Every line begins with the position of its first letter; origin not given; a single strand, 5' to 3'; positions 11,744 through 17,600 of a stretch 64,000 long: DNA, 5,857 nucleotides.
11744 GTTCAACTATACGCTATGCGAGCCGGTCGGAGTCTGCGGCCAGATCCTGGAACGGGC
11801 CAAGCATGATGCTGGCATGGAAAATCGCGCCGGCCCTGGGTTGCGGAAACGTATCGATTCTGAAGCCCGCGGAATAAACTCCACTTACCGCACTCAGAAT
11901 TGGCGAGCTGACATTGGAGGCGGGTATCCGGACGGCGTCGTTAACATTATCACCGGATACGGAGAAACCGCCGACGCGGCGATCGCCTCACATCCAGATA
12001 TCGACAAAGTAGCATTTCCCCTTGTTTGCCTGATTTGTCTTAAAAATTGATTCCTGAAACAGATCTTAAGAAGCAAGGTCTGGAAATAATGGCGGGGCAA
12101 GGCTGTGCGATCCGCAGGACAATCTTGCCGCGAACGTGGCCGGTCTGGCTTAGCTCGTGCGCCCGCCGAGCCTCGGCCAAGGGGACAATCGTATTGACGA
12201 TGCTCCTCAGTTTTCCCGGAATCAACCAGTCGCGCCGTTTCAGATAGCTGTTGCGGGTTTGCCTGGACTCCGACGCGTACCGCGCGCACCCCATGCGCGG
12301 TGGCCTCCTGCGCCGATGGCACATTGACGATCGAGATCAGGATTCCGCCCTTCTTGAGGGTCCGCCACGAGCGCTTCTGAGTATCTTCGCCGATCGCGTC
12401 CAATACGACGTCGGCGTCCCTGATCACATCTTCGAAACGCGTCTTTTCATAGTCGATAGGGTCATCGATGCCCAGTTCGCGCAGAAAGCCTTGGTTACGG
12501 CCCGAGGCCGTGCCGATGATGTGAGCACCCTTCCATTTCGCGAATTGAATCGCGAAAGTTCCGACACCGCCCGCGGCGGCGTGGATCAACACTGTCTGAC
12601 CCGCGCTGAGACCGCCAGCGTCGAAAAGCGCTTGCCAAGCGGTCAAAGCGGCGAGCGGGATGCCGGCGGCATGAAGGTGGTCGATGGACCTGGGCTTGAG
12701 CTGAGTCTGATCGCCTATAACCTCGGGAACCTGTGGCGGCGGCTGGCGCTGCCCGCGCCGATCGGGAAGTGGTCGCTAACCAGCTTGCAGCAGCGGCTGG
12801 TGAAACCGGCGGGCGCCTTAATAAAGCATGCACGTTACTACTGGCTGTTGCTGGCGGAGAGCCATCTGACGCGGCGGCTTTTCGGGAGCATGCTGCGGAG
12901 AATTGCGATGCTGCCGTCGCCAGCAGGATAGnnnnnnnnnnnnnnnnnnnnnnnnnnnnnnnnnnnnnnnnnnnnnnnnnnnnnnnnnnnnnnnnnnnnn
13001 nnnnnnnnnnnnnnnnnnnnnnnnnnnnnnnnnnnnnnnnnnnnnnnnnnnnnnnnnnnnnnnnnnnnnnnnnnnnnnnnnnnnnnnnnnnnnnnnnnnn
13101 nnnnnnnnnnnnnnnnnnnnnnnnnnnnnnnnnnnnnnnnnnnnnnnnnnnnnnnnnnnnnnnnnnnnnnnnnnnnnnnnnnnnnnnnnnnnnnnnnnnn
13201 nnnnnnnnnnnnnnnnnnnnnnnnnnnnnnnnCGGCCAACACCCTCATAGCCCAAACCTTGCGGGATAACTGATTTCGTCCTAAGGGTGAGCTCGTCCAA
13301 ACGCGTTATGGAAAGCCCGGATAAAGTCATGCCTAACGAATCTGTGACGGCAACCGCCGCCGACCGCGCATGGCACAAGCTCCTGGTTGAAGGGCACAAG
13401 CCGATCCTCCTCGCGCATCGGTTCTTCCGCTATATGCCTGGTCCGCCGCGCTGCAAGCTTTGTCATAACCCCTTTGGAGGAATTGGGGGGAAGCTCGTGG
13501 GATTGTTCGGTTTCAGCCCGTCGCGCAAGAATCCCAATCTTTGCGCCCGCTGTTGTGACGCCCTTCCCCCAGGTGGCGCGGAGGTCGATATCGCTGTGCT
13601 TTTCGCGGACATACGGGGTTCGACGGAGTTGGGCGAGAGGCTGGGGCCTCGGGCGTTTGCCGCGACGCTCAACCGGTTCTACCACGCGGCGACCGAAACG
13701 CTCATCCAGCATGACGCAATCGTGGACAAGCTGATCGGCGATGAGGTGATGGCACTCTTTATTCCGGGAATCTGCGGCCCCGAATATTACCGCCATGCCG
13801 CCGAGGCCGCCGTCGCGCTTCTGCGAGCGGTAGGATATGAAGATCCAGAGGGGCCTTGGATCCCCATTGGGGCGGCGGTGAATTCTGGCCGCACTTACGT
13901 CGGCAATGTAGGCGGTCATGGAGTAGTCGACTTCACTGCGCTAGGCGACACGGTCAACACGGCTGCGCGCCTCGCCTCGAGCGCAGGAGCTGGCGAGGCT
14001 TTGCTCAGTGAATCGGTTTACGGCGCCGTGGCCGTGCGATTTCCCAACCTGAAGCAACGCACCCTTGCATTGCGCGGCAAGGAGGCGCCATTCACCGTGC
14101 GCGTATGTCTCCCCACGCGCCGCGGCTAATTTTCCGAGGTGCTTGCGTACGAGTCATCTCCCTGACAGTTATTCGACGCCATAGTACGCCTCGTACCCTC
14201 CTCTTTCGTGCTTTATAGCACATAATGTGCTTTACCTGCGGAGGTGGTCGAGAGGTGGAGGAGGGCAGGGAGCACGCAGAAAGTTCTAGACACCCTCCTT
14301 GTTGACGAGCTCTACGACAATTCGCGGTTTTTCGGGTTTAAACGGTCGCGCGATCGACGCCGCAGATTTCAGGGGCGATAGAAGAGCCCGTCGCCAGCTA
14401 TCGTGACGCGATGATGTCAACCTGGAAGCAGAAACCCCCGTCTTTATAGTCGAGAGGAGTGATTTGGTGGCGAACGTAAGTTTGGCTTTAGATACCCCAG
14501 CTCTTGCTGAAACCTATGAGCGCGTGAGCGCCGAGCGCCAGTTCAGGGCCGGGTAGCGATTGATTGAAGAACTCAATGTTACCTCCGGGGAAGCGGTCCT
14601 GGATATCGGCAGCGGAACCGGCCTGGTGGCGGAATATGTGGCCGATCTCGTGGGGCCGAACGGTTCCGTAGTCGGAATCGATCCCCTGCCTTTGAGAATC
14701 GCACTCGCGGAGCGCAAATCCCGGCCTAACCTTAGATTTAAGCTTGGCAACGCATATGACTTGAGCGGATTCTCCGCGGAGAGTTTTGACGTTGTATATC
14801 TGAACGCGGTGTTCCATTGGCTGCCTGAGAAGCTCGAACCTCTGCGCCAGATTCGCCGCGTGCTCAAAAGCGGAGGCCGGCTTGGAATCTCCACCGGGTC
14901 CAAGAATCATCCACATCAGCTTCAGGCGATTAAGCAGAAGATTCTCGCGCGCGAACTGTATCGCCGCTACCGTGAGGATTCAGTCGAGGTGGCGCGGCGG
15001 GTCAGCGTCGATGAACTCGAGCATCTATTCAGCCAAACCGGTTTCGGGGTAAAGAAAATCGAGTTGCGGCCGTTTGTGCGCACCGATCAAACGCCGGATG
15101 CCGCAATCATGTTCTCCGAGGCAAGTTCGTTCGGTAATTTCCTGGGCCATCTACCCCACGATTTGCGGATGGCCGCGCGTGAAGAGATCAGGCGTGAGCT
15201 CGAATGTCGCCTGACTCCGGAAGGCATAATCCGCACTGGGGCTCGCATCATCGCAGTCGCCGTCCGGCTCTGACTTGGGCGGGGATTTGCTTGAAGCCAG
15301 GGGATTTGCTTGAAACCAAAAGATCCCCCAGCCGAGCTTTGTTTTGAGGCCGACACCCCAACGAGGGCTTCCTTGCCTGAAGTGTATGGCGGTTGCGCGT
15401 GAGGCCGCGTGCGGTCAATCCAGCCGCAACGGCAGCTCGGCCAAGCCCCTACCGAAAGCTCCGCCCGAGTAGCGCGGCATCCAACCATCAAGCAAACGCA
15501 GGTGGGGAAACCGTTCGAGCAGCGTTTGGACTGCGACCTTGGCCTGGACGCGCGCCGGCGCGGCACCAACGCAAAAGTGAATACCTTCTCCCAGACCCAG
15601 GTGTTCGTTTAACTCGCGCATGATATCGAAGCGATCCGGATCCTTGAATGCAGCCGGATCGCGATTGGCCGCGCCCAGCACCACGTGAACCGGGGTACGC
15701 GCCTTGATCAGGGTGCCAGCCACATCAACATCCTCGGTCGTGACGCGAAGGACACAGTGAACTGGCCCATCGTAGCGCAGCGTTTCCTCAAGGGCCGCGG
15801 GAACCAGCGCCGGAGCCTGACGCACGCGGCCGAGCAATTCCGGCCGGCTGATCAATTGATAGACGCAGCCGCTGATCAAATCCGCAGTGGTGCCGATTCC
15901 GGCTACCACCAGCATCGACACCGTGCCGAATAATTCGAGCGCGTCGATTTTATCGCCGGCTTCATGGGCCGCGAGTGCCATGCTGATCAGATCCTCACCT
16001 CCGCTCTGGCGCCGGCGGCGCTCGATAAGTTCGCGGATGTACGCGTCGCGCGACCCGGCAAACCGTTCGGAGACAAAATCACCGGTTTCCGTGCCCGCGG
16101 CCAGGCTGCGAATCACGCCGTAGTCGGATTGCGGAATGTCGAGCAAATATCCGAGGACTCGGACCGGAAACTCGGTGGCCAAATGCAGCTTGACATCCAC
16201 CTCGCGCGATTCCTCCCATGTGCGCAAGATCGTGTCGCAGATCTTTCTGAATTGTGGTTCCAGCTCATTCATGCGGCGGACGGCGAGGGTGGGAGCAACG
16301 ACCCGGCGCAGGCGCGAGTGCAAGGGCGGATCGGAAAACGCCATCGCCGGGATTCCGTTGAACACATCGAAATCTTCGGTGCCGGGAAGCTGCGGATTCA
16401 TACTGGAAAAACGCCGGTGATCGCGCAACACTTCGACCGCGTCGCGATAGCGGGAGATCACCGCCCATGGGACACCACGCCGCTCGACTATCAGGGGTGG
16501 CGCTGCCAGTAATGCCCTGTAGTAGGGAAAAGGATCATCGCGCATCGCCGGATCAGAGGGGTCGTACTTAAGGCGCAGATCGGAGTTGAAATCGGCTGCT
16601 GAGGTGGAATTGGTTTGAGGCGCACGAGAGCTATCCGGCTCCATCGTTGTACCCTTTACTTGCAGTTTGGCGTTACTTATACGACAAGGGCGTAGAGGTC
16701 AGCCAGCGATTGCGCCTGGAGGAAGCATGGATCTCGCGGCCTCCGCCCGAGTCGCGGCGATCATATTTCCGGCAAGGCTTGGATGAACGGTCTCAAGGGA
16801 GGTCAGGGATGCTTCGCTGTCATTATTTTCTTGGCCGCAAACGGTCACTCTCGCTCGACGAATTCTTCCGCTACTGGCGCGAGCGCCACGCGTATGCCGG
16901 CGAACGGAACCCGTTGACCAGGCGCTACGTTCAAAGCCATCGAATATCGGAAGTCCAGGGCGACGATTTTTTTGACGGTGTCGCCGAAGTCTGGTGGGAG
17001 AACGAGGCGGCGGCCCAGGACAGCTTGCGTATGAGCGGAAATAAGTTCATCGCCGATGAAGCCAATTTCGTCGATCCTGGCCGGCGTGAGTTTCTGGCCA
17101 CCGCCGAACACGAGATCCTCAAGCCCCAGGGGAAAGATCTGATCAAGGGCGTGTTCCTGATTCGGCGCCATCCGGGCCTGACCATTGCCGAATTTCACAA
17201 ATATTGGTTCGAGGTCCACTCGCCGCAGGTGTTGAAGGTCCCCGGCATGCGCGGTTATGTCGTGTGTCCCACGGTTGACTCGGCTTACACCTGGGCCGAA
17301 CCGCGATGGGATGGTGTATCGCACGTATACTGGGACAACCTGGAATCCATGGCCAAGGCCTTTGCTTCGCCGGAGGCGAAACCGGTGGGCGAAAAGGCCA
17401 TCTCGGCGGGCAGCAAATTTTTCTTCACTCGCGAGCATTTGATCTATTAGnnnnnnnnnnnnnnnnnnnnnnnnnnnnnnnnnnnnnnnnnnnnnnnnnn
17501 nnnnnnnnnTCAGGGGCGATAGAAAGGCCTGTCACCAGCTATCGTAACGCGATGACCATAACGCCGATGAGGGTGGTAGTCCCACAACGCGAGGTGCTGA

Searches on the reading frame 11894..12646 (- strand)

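Call 70: search_protein_families(library=pfam, proteins=[window:11894-12646:-], max_evalue=0.001)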
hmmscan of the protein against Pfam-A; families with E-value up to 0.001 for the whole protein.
window:11894-12646:- (250 aa): 2 families
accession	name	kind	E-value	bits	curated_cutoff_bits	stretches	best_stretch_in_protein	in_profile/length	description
PF00107.32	ADH_zinc_N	-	2.7e-13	50.4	31.8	1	27-106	1-88/129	Zinc-binding dehydrogenase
PF13602.12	ADH_zinc_N_2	-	7.5e-12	46.8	27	1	58-146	1-103/134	Zinc-binding dehydrogenase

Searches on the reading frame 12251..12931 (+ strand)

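Call 70: search_protein_families(library=pfam, proteins=[window:12251-12931:+], max_evalue=0.001)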
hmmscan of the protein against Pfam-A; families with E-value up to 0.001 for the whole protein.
window:12251-12931:+ (226 aa): 1 family
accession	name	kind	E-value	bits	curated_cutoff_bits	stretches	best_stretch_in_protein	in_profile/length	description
PF13701.12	DDE_Tnp_1_4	-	9.5e-11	41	34.7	1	149-222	360-434/435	Transposase DDE domain group 1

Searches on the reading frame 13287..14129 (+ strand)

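Call 37: search_protein_families(library=pfam, proteins=[window:13287-14129:+], max_evalue=0.0001)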
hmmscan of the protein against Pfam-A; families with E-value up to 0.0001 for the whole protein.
window:13287-14129:+ (280 aa): 1 family
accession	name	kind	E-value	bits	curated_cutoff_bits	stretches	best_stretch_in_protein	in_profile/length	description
PF00211.25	Guanylate_cyc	-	1.1e-11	45.1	21.9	1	101-266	8-174/183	Adenylate and Guanylate cyclase catalytic domain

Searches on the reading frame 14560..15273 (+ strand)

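Call 70: search_protein_families(library=pfam, proteins=[window:14560-15273:+], max_evalue=0.001)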
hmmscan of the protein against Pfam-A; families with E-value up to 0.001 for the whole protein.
window:14560-15273:+ (237 aa): 10 families
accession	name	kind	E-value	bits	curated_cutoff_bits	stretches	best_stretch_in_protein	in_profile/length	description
PF08241.18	Methyltransf_11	-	6.4e-20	72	21.2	1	14-108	1-93/95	Methyltransferase domain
PF13847.12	Methyltransf_31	-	4.6e-19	69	27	1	9-131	3-116/145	Methyltransferase domain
PF13649.12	Methyltransf_25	-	1.1e-18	68.1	27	1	13-106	1-97/97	Methyltransferase domain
PF08242.18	Methyltransf_12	-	8.7e-16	58.9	30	1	14-108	1-98/98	Methyltransferase domain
PF13489.12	Methyltransf_23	-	2.3e-14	53.9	27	1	10-164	23-161/164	Methyltransferase domain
PF01209.24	Ubie_methyltran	-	1.3e-10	41.5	20.1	1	5-117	43-158/233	ubiE/COQ5 methyltransferase family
PF01135.25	PCMT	-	2.8e-09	37.5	20.3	1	1-126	65-186/210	Protein-L-isoaspartate(D-aspartate) O-methyltransferase (PCMT)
PF01728.25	FtsJ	-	0.00012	22.5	24.1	1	3-84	14-100/181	FtsJ-like methyltransferase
PF05175.20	MTS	-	0.00067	19.8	23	1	1-115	23-143/170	Methyltransferase small domain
PF01269.23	Fibrillarin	-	0.00075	19.2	27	1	2-63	64-127/227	Fibrillarin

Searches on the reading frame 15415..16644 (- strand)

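Call 37: search_protein_families(library=pfam, proteins=[window:15415-16644:-], max_evalue=0.0001)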
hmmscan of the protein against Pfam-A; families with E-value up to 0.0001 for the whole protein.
window:15415-16644:- (409 aa): 1 family
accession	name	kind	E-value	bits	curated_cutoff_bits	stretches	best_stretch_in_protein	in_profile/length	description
PF00067.27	p450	-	4.4e-30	105.3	22.8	1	199-380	216-433/462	Cytochrome P450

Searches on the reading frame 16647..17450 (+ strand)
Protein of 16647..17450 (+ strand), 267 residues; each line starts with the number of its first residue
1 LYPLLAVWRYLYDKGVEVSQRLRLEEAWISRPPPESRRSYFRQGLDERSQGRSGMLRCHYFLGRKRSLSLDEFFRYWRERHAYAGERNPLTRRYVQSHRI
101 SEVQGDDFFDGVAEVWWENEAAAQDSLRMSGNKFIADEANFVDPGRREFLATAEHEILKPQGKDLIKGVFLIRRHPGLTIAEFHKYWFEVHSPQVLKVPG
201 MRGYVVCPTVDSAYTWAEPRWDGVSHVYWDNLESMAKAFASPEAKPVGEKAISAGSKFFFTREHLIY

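Call 37: search_protein_families(library=pfam, proteins=[window:16647-17450:+], max_evalue=0.0001)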
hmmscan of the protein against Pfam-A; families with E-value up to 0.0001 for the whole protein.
window:16647-17450:+ (267 aa): 1 family
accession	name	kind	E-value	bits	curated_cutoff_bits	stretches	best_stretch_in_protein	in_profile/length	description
PF07110.17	EthD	-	1.1e-23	84.7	22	2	175-245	1-82/96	EthD domain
